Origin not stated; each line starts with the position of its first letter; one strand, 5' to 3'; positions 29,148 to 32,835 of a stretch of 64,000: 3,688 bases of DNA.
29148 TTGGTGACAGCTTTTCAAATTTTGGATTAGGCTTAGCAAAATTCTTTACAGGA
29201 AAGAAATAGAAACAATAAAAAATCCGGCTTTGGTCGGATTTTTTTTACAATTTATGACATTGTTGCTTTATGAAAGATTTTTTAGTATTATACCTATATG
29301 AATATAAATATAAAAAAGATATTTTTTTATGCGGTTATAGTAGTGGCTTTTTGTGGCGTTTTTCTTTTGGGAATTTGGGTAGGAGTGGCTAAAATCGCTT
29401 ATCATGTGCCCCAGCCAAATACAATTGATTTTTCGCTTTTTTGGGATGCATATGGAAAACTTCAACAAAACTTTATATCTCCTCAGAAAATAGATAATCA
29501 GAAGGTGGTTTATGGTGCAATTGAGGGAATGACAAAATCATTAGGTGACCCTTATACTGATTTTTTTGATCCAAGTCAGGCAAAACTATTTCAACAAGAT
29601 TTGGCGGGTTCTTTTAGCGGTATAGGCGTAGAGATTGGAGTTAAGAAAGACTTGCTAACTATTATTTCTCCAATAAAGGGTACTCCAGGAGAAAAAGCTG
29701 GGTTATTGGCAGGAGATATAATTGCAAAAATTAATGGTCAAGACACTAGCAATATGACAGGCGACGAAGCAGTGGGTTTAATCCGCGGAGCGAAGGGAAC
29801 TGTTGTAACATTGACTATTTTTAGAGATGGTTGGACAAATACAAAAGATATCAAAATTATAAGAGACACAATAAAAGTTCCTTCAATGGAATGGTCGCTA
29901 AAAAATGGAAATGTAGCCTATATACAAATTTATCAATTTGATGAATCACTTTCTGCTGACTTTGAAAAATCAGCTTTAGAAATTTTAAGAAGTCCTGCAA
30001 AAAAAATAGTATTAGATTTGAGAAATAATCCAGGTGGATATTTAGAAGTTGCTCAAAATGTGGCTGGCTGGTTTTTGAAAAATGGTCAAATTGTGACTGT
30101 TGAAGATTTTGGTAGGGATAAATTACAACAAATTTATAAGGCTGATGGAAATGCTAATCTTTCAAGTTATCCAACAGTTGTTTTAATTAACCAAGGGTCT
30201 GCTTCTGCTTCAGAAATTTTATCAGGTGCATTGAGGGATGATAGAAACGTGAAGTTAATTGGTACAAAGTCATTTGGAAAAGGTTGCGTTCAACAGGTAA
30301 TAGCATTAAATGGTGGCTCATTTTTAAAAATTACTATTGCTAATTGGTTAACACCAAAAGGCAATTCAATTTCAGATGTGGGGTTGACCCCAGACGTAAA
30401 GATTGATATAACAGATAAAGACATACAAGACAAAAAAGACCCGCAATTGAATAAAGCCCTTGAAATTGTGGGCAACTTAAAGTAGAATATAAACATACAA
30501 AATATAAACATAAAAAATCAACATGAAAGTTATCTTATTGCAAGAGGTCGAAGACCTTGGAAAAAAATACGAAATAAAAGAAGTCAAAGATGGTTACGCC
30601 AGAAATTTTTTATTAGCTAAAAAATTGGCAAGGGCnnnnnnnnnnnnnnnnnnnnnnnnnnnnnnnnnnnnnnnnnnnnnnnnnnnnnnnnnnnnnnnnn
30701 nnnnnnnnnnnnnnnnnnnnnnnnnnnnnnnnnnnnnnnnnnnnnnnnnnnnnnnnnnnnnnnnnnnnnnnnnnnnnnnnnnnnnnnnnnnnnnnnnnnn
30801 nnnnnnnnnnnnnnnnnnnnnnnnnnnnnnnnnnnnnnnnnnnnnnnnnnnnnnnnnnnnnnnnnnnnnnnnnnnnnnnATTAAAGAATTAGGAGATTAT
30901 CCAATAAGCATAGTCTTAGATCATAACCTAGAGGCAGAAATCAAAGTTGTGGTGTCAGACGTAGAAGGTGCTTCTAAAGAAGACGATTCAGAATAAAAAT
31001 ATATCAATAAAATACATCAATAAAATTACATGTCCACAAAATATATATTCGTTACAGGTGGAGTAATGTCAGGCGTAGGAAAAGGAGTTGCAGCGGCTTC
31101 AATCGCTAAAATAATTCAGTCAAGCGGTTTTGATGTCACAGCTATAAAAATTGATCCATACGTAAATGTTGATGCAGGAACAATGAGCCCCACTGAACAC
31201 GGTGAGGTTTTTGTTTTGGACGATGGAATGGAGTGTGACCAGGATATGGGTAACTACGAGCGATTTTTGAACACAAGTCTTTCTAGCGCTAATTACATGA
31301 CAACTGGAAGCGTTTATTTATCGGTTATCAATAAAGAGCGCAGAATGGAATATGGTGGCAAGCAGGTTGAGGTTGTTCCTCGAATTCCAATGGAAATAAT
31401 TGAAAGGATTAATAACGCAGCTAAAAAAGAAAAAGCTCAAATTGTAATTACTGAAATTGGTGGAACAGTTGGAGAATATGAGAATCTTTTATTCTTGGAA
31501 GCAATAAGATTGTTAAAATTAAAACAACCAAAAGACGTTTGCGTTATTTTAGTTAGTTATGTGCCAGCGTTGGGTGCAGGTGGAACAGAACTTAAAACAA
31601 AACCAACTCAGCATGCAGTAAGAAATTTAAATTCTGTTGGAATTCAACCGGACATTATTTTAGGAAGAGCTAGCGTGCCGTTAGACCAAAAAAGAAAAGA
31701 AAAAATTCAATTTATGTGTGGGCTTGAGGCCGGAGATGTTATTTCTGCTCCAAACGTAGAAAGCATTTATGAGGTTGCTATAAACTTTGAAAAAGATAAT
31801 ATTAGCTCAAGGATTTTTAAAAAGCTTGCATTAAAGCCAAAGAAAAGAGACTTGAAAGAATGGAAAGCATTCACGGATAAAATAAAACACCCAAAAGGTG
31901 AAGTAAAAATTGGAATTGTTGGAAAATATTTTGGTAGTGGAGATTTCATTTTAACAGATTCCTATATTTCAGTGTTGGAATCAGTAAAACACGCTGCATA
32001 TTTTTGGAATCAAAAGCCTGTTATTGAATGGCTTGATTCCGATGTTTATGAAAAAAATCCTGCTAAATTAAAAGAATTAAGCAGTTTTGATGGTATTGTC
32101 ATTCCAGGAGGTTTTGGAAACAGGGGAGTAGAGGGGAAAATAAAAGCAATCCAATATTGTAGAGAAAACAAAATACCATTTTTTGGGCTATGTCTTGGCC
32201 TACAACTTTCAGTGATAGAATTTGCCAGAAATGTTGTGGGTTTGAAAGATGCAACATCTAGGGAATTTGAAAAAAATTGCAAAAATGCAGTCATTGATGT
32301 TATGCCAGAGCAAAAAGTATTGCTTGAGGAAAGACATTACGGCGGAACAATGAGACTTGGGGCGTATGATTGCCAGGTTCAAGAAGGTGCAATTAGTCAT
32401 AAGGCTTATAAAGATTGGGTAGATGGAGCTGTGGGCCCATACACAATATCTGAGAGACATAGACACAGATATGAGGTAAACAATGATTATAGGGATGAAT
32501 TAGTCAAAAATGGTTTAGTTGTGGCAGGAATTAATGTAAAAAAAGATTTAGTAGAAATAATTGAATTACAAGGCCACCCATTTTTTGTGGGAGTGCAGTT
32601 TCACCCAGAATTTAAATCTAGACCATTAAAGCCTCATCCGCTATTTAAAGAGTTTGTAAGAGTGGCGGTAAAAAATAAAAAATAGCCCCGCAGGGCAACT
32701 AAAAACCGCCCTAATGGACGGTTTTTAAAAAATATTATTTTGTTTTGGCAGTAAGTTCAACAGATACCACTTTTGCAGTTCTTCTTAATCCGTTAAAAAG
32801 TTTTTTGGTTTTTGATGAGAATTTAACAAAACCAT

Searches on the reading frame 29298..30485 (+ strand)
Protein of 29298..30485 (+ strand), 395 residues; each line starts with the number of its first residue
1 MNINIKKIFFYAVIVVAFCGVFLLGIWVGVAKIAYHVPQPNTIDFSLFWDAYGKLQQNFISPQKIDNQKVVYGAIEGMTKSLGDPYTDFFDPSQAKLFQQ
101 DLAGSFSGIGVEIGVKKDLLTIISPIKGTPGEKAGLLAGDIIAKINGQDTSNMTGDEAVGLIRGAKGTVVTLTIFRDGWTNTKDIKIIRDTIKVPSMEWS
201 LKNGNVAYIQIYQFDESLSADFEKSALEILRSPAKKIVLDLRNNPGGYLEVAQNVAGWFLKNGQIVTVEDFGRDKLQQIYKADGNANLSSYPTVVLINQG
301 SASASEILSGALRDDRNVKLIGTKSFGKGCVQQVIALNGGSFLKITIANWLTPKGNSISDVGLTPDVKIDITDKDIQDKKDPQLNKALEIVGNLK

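Call 48: search_protein_families(library=pfam, proteins=[window:29298-30485:+], max_evalue=0.00001)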
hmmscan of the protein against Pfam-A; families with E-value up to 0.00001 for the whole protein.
window:29298-30485:+ (395 aa): 5 families
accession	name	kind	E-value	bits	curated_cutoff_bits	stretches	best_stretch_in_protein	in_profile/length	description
PF03572.23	Peptidase_S41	-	6e-46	156.5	24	1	205-369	1-165/165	Peptidase family S41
PF17820.7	PDZ_6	-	2.8e-13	49.8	27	1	122-174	2-52/54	PDZ domain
PF00595.29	PDZ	-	3.8e-13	50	23.2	1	106-174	11-80/81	PDZ domain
PF13180.12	PDZ_2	-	8.9e-10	39.2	27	1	108-187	2-80/80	PDZ domain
PF22694.1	CtpB_N-like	-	6.9e-07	30.1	27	1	48-91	41-82/85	Activating protease CtpB N-terminal domain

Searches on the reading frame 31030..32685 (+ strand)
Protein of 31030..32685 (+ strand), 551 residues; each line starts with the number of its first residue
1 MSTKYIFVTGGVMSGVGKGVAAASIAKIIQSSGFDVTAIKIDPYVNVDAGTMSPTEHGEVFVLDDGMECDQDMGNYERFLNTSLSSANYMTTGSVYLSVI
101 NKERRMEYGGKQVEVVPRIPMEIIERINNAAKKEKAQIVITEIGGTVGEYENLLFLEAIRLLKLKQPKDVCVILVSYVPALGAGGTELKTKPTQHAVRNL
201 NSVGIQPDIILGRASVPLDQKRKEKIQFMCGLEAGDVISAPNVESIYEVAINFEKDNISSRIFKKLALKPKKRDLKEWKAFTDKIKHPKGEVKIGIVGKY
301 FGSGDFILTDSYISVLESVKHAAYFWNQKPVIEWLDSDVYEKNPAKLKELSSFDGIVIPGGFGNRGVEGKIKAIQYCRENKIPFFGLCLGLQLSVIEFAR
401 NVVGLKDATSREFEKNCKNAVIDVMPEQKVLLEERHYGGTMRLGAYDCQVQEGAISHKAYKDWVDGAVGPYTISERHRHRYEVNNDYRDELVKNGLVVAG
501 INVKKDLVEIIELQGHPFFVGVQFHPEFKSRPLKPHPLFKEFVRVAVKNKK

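Call 48: search_protein_families(library=pfam, proteins=[window:31030-32685:+], max_evalue=0.00001)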
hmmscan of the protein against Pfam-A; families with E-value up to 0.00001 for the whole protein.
window:31030-32685:+ (551 aa): 3 families
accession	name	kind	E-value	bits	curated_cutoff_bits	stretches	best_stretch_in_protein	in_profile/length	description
PF06418.20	CTP_synth_N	-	1.3e-102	343.2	26.1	1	4-268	1-265/265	CTP synthase N-terminus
PF00117.34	GATase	-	3e-38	131.8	22.8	1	308-544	2-189/190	Glutamine amidotransferase class-I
PF07722.19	Peptidase_C26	-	7.9e-06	26.2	20.5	0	373-527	97-219/219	Peptidase C26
